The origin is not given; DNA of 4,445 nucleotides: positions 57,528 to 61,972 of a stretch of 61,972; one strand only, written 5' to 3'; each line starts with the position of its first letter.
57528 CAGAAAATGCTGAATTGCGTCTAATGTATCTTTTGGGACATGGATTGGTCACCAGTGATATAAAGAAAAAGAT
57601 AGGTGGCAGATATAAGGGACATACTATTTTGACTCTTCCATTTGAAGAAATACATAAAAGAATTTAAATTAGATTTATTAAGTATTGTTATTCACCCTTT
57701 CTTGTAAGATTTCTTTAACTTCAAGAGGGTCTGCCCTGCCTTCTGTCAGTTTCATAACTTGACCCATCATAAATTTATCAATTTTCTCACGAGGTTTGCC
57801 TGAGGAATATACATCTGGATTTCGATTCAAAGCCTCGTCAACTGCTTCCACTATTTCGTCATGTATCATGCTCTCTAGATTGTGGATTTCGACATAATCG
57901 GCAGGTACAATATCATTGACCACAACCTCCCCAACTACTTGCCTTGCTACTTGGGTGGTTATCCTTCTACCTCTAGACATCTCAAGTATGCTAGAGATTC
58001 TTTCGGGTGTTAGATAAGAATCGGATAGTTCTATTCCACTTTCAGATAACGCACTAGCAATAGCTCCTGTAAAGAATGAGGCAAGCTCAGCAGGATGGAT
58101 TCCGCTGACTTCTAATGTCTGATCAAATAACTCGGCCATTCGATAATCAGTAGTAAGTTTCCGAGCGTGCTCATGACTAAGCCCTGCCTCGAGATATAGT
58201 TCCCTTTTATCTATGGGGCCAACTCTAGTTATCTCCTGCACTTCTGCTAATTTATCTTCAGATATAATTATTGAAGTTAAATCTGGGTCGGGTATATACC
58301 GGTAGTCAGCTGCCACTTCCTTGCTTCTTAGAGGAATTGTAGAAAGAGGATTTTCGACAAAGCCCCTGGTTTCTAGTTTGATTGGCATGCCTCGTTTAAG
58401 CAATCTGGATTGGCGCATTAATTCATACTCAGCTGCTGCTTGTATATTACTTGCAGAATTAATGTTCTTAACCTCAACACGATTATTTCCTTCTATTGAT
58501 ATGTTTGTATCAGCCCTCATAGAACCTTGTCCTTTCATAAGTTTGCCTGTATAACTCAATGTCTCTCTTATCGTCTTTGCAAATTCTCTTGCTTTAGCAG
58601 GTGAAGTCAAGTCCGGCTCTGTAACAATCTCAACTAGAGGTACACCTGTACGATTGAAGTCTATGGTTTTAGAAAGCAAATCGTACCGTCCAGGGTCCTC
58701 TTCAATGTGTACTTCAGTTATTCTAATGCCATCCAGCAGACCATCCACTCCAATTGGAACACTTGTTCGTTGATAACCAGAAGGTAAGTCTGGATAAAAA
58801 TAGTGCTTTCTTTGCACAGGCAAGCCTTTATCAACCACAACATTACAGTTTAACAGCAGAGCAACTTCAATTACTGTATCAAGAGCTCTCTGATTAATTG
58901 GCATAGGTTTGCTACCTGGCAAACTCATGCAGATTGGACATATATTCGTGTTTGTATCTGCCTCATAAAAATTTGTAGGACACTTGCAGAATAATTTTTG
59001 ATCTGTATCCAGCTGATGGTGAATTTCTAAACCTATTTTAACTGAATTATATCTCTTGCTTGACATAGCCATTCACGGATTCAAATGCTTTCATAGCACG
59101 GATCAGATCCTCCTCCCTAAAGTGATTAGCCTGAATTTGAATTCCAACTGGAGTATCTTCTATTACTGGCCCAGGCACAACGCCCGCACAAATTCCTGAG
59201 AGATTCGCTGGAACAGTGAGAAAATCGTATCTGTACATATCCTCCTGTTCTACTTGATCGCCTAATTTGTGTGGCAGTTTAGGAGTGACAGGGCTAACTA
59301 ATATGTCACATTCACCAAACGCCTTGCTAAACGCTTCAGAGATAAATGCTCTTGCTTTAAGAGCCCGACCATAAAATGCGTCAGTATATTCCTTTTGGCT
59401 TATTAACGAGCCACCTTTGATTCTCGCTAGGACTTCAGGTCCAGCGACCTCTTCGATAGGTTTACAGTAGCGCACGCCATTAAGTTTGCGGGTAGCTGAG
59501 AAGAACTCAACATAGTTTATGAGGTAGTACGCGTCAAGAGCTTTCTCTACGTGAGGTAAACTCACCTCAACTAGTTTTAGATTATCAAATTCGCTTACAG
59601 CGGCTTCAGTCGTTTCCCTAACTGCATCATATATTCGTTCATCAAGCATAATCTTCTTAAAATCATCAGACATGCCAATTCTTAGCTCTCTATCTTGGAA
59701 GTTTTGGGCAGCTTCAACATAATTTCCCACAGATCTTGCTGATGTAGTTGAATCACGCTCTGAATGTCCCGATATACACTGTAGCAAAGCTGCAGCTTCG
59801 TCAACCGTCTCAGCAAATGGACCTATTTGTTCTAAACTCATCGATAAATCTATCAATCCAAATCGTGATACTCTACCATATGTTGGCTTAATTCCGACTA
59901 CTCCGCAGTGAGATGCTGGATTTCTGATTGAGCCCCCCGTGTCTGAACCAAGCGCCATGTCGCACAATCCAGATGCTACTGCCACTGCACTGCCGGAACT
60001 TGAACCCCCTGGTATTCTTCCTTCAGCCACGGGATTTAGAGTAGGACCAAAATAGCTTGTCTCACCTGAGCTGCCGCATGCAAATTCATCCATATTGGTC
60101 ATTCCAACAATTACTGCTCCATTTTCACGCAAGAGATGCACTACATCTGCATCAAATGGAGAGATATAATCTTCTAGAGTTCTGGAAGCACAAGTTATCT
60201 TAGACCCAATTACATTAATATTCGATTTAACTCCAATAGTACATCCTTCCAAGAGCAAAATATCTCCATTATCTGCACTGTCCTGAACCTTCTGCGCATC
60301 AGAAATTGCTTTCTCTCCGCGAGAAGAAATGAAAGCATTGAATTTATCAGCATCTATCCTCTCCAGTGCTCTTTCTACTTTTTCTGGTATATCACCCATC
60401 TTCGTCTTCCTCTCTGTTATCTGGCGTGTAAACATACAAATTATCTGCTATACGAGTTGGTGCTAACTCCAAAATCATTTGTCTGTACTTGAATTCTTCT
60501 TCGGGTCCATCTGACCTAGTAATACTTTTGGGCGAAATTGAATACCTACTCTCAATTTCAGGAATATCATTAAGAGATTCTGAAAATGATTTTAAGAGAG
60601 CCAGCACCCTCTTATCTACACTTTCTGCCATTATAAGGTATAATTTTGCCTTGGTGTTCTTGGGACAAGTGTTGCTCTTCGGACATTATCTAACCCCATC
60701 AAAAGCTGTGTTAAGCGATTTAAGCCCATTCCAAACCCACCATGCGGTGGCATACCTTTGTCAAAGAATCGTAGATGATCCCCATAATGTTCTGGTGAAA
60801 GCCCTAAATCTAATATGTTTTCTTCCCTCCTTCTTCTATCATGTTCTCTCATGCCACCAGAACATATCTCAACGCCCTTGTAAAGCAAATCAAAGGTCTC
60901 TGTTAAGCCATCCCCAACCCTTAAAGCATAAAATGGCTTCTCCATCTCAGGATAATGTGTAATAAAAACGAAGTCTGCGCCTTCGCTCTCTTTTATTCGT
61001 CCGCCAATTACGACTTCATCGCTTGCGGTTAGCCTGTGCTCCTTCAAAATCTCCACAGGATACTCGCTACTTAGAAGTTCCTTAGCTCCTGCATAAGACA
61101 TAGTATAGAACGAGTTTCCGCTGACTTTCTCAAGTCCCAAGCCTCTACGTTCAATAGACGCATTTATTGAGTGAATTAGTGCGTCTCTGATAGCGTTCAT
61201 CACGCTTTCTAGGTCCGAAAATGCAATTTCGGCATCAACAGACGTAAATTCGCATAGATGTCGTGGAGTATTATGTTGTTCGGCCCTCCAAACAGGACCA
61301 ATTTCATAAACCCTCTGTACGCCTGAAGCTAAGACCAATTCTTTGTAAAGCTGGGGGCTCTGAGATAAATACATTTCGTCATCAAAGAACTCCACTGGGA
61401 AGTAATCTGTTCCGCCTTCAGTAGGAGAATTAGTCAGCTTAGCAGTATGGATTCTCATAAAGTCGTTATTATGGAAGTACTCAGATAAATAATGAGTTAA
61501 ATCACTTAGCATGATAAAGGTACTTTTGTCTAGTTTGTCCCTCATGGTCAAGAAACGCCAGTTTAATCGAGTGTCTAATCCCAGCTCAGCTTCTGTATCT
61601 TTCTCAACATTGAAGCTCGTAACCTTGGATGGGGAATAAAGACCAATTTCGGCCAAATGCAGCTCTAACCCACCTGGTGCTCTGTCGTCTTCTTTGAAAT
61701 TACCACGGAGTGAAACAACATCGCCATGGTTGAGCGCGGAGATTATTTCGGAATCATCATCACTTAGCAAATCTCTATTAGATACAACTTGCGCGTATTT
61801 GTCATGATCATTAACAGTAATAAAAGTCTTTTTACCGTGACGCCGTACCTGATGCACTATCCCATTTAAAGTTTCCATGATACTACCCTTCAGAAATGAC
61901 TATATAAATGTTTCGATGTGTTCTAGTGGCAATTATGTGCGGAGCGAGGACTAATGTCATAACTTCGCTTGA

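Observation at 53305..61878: Two unrelated GatCAB operons face each other around an asparaginase, one with tRNA-Asn and one with ND-AspRS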

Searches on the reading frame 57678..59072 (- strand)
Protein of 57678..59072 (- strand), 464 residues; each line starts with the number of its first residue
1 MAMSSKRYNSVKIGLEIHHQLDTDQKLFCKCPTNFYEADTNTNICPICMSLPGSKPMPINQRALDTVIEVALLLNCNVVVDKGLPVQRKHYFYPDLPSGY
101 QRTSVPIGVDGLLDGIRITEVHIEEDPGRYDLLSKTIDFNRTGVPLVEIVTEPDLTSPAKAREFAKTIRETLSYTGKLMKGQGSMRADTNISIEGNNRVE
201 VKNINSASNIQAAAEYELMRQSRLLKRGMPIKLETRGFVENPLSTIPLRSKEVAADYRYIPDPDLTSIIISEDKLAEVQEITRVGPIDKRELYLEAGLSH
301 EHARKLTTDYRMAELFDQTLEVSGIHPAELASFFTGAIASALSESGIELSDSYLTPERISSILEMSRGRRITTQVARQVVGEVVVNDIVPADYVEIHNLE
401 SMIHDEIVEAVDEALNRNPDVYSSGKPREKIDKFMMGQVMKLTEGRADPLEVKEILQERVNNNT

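Call 4: search_protein_families(library=pfam, proteins=[window:57678-59072:-])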
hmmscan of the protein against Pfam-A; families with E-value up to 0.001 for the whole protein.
window:57678-59072:- (464 aa): 2 families
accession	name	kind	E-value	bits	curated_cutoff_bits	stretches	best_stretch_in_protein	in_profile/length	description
PF02934.20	GatB_N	-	4.3e-83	279.1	23.4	1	11-274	1-275/277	GatB/GatE catalytic domain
PF02637.23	GatB_Yqey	-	6.3e-25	88.2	27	1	315-459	2-147/148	GatB domain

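Call 7: search_protein_families(library=ncbifam, proteins=[window:57678-59072:-], max_evalue=0.01)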
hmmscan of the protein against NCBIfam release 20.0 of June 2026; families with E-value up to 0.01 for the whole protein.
window:57678-59072:- (464 aa): 9 families
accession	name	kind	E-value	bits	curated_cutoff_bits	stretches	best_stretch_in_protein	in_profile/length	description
NF004012.0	PRK05477.1-2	equivalog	1.6e-130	436.1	338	1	10-462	5-480/481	Asp-tRNA(Asn)/Glu-tRNA(Gln) amidotransferase subunit GatB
TIGR00133.1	gatB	equivalog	1.5e-124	416.2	314.8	1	10-460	5-480/481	Asp-tRNA(Asn)/Glu-tRNA(Gln) amidotransferase subunit GatB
NF004014.0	PRK05477.1-4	equivalog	7.1e-97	325.1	414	1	11-460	5-474/475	Asp-tRNA(Asn)/Glu-tRNA(Gln) amidotransferase subunit GatB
NF004015.0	PRK05477.1-5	equivalog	1.1e-87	294.8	628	1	10-461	16-487/488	Asp-tRNA(Asn)/Glu-tRNA(Gln) amidotransferase subunit GatB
NF004011.1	PRK05477.1-1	equivalog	1.5e-87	294.4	680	1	12-461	6-474/475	Asp-tRNA(Asn)/Glu-tRNA(Gln) amidotransferase subunit GatB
NF004013.0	PRK05477.1-3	equivalog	5.3e-86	289.1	653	1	6-461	15-500/501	Asp-tRNA(Asn)/Glu-tRNA(Gln) amidotransferase subunit GatB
NF003107.0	PRK04028.1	equivalog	8e-60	202.9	456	3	56-226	91-265/630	Glu-tRNA(Gln) amidotransferase subunit GatE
TIGR00134.1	gatE_arch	equivalog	7.3e-47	159.9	319.55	3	55-226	88-263/622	Glu-tRNA(Gln) amidotransferase subunit GatE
NF011291.0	PRK14703.1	equivalog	6.7e-16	57.7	681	1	288-461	598-768/769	glutamine--tRNA ligase/YqeY domain fusion protein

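Call 21: find_homologous_proteins(query=window:57678-59072:-)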
Query window:57678-59072:- (464 aa): 7834 proteins with E <= 0.001 among 8000 candidates; the best 120 are listed.
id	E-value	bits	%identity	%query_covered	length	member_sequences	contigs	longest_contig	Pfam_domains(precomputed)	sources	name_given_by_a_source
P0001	0.0e+0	1027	100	100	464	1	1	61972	PF02637.24,PF02934.21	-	-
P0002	1.2e-126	441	45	98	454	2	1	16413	PF02637.24,PF02934.21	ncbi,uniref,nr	ncbi:glutamyl-tRNA amidotransferase [candidate division MSBL1 archaeon SCGC-AAA261D19]|uniref:Aspart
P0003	1.1e-122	428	44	98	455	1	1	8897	PF02637.24,PF02934.21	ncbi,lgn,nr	ncbi:MAG: Asp-tRNA(Asn)/Glu-tRNA(Gln) amidotransferase subunit GatB [Hadesarchaea archaeon]|nr:Asp-t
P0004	1.0e-121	425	43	98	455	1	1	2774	PF02637.24,PF02934.21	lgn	-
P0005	3.7e-121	423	45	97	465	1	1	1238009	PF02637.24,PF02934.21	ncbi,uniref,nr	ncbi:Asp-tRNA(Asn)/Glu-tRNA(Gln) amidotransferase subunit GatB [Methanocaldococcus villosus]|uniref:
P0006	4.0e-121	423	43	98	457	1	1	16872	PF02637.24,PF02934.21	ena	-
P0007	1.0e-120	422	43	98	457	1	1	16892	PF02637.24,PF02934.21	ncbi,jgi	-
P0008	2.3e-120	421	46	97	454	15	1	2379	PF02637.24,PF02934.21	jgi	-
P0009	2.4e-120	421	43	98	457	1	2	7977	PF02637.24,PF02934.21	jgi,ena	-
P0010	7.8e-120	419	45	98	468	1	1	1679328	PF02637.24,PF02934.21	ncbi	ncbi:Asp-tRNA(Asn)/Glu-tRNA(Gln) amidotransferase subunit GatB [Methanocaldococcus sp. 10A]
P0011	8.7e-120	419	43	98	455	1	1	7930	PF02637.24,PF02934.21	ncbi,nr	ncbi:MAG: Asp-tRNA(Asn)/Glu-tRNA(Gln) amidotransferase GatCAB subunit B [Hadesarchaea archaeon]|nr:M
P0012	1.7e-119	418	44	97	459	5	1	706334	PF02637.24,PF02934.21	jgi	-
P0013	3.9e-119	417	46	97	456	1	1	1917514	PF02637.24,PF02934.21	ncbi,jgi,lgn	-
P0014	5.2e-119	416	45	97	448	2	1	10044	PF02637.24,PF02934.21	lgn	-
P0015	7.2e-119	416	44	96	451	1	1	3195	PF02637.24,PF02934.21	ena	-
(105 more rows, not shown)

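Call 32: find_encoding_contigs(protein=P0001, flank=10000)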
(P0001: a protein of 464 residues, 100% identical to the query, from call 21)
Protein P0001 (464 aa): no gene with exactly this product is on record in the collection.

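Call 65: search_solved_structures(query=P0001, max_evalue=1e-10)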
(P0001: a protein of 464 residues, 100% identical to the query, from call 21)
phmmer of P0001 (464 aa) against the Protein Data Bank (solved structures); distinct sequences matched with E-value up to 1e-10: 8.
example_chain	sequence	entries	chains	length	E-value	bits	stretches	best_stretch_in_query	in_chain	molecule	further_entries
3al0_B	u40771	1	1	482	2.1e-83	284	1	7-459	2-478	Aspartyl/glutamyl-tRNA(Asn/Gln) amidotransferase subunit B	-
3h0l_B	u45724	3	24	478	4.4e-81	276.3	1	6-460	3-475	Aspartyl/glutamyl-tRNA(Asn/Gln) amidotransferase subunit B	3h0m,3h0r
3kfu_F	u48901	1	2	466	3.3e-74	253.7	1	12-385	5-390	Aspartyl/glutamyl-tRNA(Asn/Gln) amidotransferase subunit B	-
2df4_B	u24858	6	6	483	1.1e-66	229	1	12-461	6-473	Aspartyl/glutamyl-tRNA(Asn/Gln) amidotransferase subunit B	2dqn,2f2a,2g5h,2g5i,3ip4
4wj3_B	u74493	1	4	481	5.6e-51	177.2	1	12-380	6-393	Aspartyl/glutamyl-tRNA(Asn/Gln) amidotransferase subunit B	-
4n0h_B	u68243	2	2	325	2.2e-35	125.8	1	10-281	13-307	Glutamyl-tRNA(Gln) amidotransferase subunit B, mitochondrial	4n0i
2d6f_C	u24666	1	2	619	4.9e-29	104.9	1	53-237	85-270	Glutamyl-tRNA(Gln) amidotransferase subunit E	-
1zq1_C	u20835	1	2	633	1.2e-26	97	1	55-227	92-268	Glutamyl-tRNA(Gln) amidotransferase subunit E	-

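Call 83: find_encoding_contigs(protein=P0242, flank=10000, max_places=6)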
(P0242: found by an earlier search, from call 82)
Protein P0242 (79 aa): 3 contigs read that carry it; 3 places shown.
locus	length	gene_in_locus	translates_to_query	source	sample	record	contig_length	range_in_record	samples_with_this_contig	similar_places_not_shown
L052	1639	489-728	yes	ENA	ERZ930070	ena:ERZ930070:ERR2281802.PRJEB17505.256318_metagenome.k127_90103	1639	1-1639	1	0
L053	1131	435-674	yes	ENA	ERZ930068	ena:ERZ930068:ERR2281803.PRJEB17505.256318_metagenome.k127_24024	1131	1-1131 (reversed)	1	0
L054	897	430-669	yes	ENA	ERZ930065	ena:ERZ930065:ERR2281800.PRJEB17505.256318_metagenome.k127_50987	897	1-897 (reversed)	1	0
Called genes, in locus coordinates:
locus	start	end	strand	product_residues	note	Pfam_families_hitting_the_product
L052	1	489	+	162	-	?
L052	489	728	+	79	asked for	-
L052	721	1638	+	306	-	?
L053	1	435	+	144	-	?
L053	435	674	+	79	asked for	-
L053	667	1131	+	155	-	?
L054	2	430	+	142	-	?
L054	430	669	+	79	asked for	-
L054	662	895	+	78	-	?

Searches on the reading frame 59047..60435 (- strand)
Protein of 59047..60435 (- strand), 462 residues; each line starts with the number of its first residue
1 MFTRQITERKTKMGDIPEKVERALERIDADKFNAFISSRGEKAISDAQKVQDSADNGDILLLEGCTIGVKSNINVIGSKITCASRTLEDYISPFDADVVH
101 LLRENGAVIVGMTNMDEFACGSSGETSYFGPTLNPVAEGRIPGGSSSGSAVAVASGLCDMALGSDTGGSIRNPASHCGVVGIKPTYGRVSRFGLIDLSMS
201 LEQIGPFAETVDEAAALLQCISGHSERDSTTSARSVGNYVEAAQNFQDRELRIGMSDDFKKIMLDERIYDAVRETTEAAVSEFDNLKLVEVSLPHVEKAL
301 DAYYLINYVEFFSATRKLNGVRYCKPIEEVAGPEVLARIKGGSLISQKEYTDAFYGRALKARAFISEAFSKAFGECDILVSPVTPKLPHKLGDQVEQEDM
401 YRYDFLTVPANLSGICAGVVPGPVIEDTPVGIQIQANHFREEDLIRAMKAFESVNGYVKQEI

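Call 4: search_protein_families(library=pfam, proteins=[window:59047-60435:-])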
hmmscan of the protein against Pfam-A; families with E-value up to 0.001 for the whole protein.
window:59047-60435:- (462 aa): 1 family
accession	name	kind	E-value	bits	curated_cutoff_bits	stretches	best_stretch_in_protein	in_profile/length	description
PF01425.27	Amidase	-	1.7e-119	400.3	27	1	19-444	2-444/445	Amidase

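Call 7: search_protein_families(library=ncbifam, proteins=[window:59047-60435:-], max_evalue=0.01)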
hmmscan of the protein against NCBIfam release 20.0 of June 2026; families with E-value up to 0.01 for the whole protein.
window:59047-60435:- (462 aa): 26 families (the best 25 are shown)
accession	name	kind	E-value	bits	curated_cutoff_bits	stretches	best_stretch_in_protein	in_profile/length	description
TIGR00132.1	gatA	equivalog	1.8e-148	495.2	481.1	1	5-453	4-462/466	Asp-tRNA(Asn)/Glu-tRNA(Gln) amidotransferase subunit GatA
NF006631.0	PRK09201.1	equivalog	5.1e-70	236.5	461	1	18-453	25-453/466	AtzE family amidohydrolase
TIGR02715.1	amido_AtzE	subfamily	6.3e-68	229.8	425.75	1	19-453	19-446/452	AtzE family amidohydrolase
NF005565.0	PRK07235.1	subfamily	1.3e-67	228.6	545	2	61-306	87-331/506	amidase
NF005688.0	PRK07488.1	equivalog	1.5e-61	208.8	532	1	18-455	29-466/474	indoleacetamide hydrolase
NF004815.0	PRK06169.1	equivalog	2.5e-60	204.4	506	1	18-456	28-460/471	amidase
NF006043.0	PRK08186.1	subfamily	5.6e-60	203.4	487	1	15-453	22-446/600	allophanate hydrolase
NF005687.0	PRK07487.1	subfamily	8.1e-59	199.6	428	1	18-458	26-459/468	amidase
NF006169.0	PRK08310.1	equivalog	1.4e-57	195.9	391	1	30-449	5-388/395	amidase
TIGR02713.1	allophanate_hyd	equivalog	1.4e-55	188.9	511.05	1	34-454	3-412/563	allophanate hydrolase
NF005460.0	PRK07056.1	subfamily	1e-54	186.3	447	1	18-454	26-452/457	amidase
NF005517.0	PRK07139.1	equivalog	2.1e-54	184.9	546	1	60-451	35-429/439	amidase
NF004717.0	PRK06061.1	equivalog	6.4e-54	183.4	498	1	18-460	35-472/483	amidase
NF005450.0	PRK07042.1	equivalog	1.2e-53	182.2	458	1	15-459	25-456/464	amidase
NF009119.0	PRK12470.1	equivalog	6.2e-52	177.2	498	1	17-453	26-450/462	amidase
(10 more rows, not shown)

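Call 82: list_cluster_members(proteins=[P0241, P0001, P0243, window:59047-60435:-, P0242, P0121])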
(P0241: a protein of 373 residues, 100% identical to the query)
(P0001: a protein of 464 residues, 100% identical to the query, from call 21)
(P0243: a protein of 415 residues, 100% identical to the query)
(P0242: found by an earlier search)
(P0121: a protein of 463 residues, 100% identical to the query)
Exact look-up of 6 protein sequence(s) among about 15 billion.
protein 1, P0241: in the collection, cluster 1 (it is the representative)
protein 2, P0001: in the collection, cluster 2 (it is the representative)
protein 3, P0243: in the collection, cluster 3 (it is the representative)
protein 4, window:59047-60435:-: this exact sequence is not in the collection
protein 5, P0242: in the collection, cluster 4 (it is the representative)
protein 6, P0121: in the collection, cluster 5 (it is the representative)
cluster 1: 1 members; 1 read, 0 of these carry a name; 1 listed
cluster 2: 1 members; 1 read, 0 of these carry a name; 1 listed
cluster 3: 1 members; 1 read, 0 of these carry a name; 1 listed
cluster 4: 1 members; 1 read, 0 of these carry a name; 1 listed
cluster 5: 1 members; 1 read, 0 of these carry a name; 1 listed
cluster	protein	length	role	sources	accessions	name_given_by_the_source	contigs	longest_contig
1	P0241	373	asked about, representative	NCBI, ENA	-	-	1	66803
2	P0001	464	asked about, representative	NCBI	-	-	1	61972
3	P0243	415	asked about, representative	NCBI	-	-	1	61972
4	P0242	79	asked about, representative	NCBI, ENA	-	-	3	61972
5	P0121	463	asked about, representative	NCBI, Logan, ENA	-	-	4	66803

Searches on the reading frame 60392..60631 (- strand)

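Call 4: search_protein_families(library=pfam, proteins=[window:60392-60631:-])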
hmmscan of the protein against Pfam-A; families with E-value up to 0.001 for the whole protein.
window:60392-60631:- (79 aa): 0 families

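Call 7: search_protein_families(library=ncbifam, proteins=[window:60392-60631:-], max_evalue=0.01)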
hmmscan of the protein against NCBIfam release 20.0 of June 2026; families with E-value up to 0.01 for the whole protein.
window:60392-60631:- (79 aa): 2 families
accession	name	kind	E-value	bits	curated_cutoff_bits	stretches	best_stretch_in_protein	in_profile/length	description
TIGR01827.1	gatC_rel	hypoth_equivalog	2.1e-05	24.5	52.1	1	6-66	3-63/73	putative Asp-tRNA(Asn)/Glu-tRNA(Gln) amidotransferase, subunit C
NF000681.0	PRK00034.3-1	equivalog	3.5e-05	23.8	64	1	4-60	6-64/78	Asp-tRNA(Asn) amidotransferase subunit GatC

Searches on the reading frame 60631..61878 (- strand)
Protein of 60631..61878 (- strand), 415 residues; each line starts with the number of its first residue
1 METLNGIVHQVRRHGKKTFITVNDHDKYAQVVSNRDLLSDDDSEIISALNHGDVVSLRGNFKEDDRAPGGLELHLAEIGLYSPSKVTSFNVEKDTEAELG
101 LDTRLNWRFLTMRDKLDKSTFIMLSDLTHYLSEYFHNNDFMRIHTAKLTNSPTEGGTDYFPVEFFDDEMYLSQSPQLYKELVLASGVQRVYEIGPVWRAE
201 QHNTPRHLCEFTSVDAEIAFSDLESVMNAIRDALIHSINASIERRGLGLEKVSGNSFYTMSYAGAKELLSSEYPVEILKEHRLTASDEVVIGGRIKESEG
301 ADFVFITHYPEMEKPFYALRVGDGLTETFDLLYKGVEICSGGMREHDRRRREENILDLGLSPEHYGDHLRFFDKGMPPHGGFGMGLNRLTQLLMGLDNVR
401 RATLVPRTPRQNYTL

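Call 4: search_protein_families(library=pfam, proteins=[window:60631-61878:-])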
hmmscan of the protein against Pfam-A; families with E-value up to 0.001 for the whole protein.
window:60631-61878:- (415 aa): 2 families
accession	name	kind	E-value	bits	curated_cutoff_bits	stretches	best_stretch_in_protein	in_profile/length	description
PF00152.25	tRNA-synt_2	-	1.2e-71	241.8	25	1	102-408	3-307/308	tRNA synthetases class II (D, K and N)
PF01336.31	tRNA_anti-codon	-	3.9e-10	40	27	1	3-78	2-72/75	OB-fold nucleic acid binding domain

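Call 7: search_protein_families(library=ncbifam, proteins=[window:60631-61878:-], max_evalue=0.01)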
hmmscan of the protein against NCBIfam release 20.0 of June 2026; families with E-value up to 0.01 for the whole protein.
window:60631-61878:- (415 aa): 20 families
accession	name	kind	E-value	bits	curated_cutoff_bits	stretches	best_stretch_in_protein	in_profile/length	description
NF003483.0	PRK05159.1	equivalog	4.2e-115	385.1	353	1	3-408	21-432/438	aspartate--tRNA(Asn) ligase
TIGR00458.1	aspS_nondisc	equivalog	7.1e-92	308.6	368.4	1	3-410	16-424/428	aspartate--tRNA(Asn) ligase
NF003037.0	PRK03932.1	equivalog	8.2e-61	206.3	414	1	3-411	20-448/451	asparagine--tRNA ligase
TIGR00457.1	asnS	equivalog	1.6e-56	192.1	342.6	1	3-411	20-452/455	asparagine--tRNA ligase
NF001750.0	PRK00476.1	equivalog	1.4e-53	182.1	443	2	3-272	22-289/590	aspartate--tRNA ligase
TIGR00459.1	aspS_bact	equivalog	2e-52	178.4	373.85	2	3-267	20-279/586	aspartate--tRNA ligase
NF001756.1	PRK00484.1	subfamily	3.4e-33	115.1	468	1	4-407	56-484/488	lysine--tRNA ligase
NF009460.0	PRK12820.1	equivalog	1.1e-27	96.6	1379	2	4-274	40-319/723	bifunctional aspartyl-tRNA synthetase/aspartyl/glutamyl-tRNA amidotransferase subunit C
TIGR00499.1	lysS_bact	equivalog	2e-27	96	427.6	2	3-242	57-293/496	lysine--tRNA ligase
NF005052.0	PRK06462.1-1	equivalog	4.3e-27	95.1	368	1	103-408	33-346/353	asparagine synthetase A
NF002821.0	PRK02983.1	equivalog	2e-23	82.4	742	2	4-241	664-899/1102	bifunctional lysylphosphatidylglycerol synthetase/lysine--tRNA ligase LysX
NF005054.0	PRK06462.1-4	equivalog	4.8e-23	81.7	309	1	124-411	28-314/318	asparagine synthetase A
TIGR00462.1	genX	equivalog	2.5e-15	56.7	286.9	1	127-401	7-300/304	EF-P lysine aminoacylase EpmA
NF009101.0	PRK12445.1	subfamily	5.7e-15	54.8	1026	1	10-235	76-298/505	lysine--tRNA ligase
NF005055.0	PRK06462.1-5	equivalog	1.8e-13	50.3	389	1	166-408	84-334/341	asparagine synthetase A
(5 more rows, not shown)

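Call 30: find_encoding_contigs(protein=window:60631-61878:-, flank=10000)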
Protein window:60631-61878:- (415 aa): no gene with exactly this product is on record in the collection.
